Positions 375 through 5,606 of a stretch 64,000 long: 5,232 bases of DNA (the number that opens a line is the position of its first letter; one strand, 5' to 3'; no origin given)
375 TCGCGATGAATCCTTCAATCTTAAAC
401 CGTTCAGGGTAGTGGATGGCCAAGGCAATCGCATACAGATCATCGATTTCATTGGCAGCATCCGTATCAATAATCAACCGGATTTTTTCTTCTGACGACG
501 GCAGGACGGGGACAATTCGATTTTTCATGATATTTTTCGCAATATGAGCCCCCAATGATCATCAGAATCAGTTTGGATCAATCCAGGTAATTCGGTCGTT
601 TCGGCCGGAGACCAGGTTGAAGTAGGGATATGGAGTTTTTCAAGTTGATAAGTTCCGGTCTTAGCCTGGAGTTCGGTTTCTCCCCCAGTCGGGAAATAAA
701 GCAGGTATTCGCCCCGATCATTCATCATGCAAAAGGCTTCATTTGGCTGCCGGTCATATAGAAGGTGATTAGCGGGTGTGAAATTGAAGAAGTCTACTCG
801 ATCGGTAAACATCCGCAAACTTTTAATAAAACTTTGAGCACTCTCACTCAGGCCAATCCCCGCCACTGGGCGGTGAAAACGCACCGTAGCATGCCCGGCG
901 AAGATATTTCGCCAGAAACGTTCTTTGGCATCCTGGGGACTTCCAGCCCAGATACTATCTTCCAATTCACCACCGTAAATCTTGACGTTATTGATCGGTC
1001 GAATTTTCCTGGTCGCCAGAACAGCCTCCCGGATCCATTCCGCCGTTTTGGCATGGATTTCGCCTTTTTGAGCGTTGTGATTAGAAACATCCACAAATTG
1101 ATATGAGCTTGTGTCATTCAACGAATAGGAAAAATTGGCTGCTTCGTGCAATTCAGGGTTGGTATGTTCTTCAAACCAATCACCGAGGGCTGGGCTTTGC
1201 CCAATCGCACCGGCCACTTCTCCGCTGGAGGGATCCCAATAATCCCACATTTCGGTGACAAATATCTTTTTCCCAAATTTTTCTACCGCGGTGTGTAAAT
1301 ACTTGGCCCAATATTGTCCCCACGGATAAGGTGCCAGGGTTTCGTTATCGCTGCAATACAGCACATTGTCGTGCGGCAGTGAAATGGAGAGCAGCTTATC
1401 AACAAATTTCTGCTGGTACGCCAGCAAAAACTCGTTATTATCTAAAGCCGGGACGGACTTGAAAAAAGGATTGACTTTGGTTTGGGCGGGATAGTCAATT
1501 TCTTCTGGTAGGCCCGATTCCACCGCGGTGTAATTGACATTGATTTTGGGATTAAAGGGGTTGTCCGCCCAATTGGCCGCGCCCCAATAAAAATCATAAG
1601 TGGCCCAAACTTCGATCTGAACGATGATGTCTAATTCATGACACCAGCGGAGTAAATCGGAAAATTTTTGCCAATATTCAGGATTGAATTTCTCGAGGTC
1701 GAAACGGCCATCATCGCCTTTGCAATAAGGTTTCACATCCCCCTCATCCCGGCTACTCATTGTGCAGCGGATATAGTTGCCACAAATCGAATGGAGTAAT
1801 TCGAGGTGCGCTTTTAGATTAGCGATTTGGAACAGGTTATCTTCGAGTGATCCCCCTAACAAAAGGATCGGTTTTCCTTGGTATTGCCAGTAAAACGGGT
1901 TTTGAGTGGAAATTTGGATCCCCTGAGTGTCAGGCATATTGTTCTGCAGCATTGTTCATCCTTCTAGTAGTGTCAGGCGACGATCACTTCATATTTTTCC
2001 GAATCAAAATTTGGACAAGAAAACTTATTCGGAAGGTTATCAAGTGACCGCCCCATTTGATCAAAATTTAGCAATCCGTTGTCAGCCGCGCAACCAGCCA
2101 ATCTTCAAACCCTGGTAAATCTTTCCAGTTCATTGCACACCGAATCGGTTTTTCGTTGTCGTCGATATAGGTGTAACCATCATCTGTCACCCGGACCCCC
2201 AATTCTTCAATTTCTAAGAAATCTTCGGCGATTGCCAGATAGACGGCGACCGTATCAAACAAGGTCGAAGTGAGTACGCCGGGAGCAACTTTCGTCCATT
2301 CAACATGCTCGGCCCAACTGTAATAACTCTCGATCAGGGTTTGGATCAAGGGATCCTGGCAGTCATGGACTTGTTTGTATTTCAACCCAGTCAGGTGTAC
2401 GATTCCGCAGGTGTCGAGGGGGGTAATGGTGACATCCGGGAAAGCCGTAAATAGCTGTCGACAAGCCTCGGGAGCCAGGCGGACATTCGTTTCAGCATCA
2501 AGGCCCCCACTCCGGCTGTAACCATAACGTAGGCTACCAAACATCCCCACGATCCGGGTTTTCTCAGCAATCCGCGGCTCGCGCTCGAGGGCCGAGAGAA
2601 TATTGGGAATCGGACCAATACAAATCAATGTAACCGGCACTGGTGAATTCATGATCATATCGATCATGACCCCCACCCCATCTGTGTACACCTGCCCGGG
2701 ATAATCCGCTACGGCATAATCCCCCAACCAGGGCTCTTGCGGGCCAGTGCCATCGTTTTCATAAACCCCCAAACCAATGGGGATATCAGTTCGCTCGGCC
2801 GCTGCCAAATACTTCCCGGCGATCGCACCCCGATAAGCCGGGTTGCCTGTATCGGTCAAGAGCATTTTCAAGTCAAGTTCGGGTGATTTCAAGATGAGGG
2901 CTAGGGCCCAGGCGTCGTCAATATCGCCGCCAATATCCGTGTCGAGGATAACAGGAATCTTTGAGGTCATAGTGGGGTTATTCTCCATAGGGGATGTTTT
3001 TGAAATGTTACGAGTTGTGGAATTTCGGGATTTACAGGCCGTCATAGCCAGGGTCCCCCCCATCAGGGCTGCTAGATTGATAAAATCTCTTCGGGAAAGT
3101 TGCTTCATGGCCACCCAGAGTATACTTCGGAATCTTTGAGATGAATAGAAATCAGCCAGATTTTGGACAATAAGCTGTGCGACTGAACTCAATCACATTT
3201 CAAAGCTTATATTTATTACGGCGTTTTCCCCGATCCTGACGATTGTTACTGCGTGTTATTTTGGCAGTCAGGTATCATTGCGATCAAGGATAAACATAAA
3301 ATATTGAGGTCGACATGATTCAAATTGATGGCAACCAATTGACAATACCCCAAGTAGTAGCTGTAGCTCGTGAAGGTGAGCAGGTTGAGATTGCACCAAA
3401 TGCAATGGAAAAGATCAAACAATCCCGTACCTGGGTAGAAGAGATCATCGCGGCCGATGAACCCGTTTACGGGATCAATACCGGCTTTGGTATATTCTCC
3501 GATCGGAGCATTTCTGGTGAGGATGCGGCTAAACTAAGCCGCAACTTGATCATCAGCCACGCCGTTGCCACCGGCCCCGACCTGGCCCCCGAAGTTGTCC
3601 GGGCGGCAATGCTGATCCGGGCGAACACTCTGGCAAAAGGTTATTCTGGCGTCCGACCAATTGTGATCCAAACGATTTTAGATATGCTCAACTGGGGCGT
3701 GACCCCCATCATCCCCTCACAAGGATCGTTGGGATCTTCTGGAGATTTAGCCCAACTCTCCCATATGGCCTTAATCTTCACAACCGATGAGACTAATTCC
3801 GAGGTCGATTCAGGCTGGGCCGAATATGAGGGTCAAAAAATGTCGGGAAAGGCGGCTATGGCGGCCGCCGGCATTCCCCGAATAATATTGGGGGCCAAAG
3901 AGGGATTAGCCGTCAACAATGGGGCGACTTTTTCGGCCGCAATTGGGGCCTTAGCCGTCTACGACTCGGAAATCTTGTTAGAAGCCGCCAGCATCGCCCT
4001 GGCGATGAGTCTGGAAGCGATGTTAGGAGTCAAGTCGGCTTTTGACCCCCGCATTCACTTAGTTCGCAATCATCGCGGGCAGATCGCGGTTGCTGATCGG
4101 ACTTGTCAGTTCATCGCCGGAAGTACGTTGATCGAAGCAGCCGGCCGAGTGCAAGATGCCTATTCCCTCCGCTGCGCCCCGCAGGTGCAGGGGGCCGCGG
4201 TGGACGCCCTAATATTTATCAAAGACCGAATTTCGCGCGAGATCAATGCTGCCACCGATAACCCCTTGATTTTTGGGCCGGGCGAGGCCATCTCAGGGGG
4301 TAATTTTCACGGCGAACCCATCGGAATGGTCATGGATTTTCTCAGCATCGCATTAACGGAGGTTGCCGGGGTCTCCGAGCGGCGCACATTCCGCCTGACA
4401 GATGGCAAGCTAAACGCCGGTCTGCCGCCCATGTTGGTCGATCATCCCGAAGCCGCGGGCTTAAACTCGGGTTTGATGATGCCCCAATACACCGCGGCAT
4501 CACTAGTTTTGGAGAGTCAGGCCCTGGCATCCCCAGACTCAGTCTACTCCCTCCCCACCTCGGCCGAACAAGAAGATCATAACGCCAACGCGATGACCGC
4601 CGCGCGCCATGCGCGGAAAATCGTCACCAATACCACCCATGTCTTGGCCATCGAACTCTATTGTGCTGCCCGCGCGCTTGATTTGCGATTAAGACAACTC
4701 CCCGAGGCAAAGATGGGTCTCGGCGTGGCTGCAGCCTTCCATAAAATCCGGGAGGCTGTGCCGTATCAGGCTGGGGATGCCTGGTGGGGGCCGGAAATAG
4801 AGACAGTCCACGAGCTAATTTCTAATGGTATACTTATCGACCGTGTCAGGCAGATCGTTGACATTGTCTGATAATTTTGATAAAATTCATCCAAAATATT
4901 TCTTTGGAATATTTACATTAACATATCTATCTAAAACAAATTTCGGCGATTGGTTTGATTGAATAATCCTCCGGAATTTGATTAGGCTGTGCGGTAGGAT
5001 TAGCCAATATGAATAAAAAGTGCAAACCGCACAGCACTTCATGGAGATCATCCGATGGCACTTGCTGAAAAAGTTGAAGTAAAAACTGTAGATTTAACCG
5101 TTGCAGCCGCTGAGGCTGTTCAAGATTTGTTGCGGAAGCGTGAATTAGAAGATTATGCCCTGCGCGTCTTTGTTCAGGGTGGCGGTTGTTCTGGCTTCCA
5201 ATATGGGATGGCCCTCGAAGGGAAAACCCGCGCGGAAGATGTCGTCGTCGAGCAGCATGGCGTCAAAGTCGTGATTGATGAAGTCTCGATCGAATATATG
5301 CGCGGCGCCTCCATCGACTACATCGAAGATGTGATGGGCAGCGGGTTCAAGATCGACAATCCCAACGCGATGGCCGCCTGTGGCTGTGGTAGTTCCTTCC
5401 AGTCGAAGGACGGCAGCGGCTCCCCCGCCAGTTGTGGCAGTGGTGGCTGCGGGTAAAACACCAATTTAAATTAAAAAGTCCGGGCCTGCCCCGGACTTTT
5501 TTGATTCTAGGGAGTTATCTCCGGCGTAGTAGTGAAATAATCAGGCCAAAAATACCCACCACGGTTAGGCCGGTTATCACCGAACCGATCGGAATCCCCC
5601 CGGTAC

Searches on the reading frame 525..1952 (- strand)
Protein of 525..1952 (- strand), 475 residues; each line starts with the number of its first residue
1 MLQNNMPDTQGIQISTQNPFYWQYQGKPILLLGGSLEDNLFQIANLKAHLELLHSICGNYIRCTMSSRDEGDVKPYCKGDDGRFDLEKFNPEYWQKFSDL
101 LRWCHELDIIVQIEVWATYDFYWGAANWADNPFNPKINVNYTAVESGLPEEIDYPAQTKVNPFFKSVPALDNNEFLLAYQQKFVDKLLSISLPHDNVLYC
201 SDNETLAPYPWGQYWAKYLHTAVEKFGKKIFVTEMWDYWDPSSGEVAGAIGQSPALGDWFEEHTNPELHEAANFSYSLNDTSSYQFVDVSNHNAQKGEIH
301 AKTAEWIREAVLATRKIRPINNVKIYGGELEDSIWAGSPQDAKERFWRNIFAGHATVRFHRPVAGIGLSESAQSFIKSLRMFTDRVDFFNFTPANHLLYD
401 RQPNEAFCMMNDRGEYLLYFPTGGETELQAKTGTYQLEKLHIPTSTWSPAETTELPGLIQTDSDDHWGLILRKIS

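Call 38: find_encoding_contigs(protein=window:525-1952:-, flank=10000, max_places=3)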
Protein window:525-1952:- (475 aa): 10 contigs read that carry it; 3 places shown.
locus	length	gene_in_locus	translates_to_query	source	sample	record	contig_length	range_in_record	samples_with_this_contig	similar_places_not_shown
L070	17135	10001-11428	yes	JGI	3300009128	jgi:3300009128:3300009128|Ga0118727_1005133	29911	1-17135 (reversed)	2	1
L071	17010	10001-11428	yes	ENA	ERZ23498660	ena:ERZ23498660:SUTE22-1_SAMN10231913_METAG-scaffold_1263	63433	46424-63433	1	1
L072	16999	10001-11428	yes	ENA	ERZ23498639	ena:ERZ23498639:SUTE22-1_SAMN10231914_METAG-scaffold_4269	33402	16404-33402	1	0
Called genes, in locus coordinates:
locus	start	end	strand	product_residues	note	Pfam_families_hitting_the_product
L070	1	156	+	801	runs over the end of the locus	PF00582:Usp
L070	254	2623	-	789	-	PF00324:AA_permease, PF13520:AA_permease_2, PF13906:AA_permease_C, PF00582:Usp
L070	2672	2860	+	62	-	-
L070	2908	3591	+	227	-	-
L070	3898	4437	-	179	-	PF07879:PHB_acc_N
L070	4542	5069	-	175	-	PF05597:Phasin (weak)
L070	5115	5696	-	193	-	PF12773:DZR (faint)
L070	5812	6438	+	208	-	PF08239:SH3_3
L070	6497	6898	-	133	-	PF01521:Fe-S_biosyn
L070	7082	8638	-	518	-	PF00221:Lyase_aromatic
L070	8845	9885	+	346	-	PF01156:IU_nuc_hydro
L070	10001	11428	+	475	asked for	-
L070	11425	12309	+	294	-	PF01156:IU_nuc_hydro, PF07632:Sde182_NH-like (weak)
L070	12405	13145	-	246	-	-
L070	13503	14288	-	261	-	-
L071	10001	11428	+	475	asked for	-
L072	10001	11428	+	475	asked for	-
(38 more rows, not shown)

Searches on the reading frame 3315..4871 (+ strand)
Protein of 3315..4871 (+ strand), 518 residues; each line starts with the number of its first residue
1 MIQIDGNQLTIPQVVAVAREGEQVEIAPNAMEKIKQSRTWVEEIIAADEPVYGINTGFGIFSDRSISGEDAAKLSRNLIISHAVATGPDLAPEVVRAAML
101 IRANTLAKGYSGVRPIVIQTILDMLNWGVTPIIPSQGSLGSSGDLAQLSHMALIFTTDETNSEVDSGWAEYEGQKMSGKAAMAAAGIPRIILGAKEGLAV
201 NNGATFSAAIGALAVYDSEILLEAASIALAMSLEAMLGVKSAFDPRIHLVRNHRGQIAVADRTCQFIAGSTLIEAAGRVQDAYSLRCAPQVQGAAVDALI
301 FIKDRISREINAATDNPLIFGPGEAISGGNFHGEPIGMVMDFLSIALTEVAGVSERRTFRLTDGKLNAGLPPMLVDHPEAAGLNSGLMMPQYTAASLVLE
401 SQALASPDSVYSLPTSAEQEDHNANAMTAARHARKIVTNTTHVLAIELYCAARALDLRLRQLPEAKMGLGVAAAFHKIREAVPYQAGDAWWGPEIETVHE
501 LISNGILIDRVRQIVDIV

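Call 18: search_protein_families(library=pfam, proteins=[window:3315-4871:+])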
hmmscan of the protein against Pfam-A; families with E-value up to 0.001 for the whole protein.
window:3315-4871:+ (518 aa): 1 family
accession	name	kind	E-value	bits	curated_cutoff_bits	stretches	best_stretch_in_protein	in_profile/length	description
PF00221.24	Lyase_aromatic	-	5e-172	573.2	27.3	1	9-479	1-465/466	Aromatic amino acid lyase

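Call 63: find_homologous_proteins(query=window:3315-4871:+, max_evalue=1e-100)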
Query window:3315-4871:+ (518 aa): 7138 proteins with E <= 1e-100 among 8000 candidates; the best 120 are listed.
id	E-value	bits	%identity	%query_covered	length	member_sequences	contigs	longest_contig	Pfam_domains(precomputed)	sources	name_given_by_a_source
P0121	0.0e+0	1119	100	100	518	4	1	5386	PF00221.25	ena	-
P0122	2.3e-274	929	81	100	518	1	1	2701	PF00221.25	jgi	jgi:histidine ammonia-lyase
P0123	1.4e-273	926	81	100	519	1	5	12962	PF00221.25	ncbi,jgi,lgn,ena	-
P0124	2.2e-272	922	82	100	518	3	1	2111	PF00221.25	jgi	jgi:histidine ammonia-lyase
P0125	2.5e-270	915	81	98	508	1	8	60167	PF00221.25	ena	-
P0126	4.6e-270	914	81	98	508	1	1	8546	PF00221.25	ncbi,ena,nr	ncbi:MAG: histidine ammonia-lyase [Chloroflexi bacterium]|nr:histidine ammonia-lyase [Chloroflexota 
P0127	8.2e-270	914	80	100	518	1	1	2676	PF00221.25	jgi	jgi:histidine ammonia-lyase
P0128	1.9e-269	912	80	100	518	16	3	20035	PF00221.25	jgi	jgi:histidine ammonia-lyase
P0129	6.0e-269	911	80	100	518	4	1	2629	PF00221.25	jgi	-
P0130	2.1e-265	899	79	100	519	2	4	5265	PF00221.25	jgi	-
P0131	2.7e-265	899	78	100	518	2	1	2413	PF00221.25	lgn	-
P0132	2.6e-264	895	80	100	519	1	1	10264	PF00221.25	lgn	-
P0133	3.1e-264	895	78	100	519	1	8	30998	PF00221.25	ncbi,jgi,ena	-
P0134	4.3e-264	895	78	100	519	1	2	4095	PF00221.25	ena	-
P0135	4.4e-264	895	78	99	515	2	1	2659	PF00221.25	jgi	-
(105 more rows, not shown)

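Call 64: find_encoding_contigs(protein=P0125, flank=10000, max_places=2)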
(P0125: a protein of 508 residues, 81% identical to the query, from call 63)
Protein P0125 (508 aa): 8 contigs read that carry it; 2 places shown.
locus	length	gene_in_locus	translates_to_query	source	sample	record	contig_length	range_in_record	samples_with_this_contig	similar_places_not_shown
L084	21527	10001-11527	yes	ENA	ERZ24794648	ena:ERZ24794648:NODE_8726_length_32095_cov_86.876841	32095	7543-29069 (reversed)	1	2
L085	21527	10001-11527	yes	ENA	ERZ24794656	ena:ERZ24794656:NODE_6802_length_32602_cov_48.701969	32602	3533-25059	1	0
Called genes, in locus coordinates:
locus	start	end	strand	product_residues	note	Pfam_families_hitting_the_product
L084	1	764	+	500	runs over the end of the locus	PF00501:AMP-binding, PF13193:AMP-binding_C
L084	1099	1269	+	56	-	PF13711:DUF4160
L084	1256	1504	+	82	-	PF10387:DUF2442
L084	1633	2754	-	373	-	PF00108:Thiolase_N, PF08545:ACP_syn_III, PF08541:ACP_syn_III_C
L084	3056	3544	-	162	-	PF11848:DUF3368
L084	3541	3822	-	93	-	PF03683:UPF0175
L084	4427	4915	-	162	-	PF00149:Metallophos, PF12850:Metallophos_2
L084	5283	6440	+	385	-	PF17820:PDZ_6 (weak), PF03572:Peptidase_S41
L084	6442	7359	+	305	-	PF03816:LytR_cpsA_psr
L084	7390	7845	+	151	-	PF01668:SmpB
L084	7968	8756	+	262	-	-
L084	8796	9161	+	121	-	PF13366:PDDEXK_3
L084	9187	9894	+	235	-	-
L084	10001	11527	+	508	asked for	PF00221:Lyase_aromatic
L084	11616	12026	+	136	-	PF01521:Fe-S_biosyn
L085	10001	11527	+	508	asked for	PF00221:Lyase_aromatic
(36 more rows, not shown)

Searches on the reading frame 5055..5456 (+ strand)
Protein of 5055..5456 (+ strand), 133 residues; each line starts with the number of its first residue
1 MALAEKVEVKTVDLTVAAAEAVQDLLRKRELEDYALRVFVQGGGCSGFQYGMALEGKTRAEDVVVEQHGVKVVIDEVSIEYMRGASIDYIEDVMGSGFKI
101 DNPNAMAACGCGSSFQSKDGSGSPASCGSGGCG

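Call 18: search_protein_families(library=pfam, proteins=[window:5055-5456:+])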
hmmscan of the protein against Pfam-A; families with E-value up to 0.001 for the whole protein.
window:5055-5456:+ (133 aa): 1 family
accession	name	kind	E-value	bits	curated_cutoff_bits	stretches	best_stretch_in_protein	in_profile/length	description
PF01521.26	Fe-S_biosyn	-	3.1e-17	63.2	26.3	1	13-112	4-109/110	Iron-sulphur cluster biosynthesis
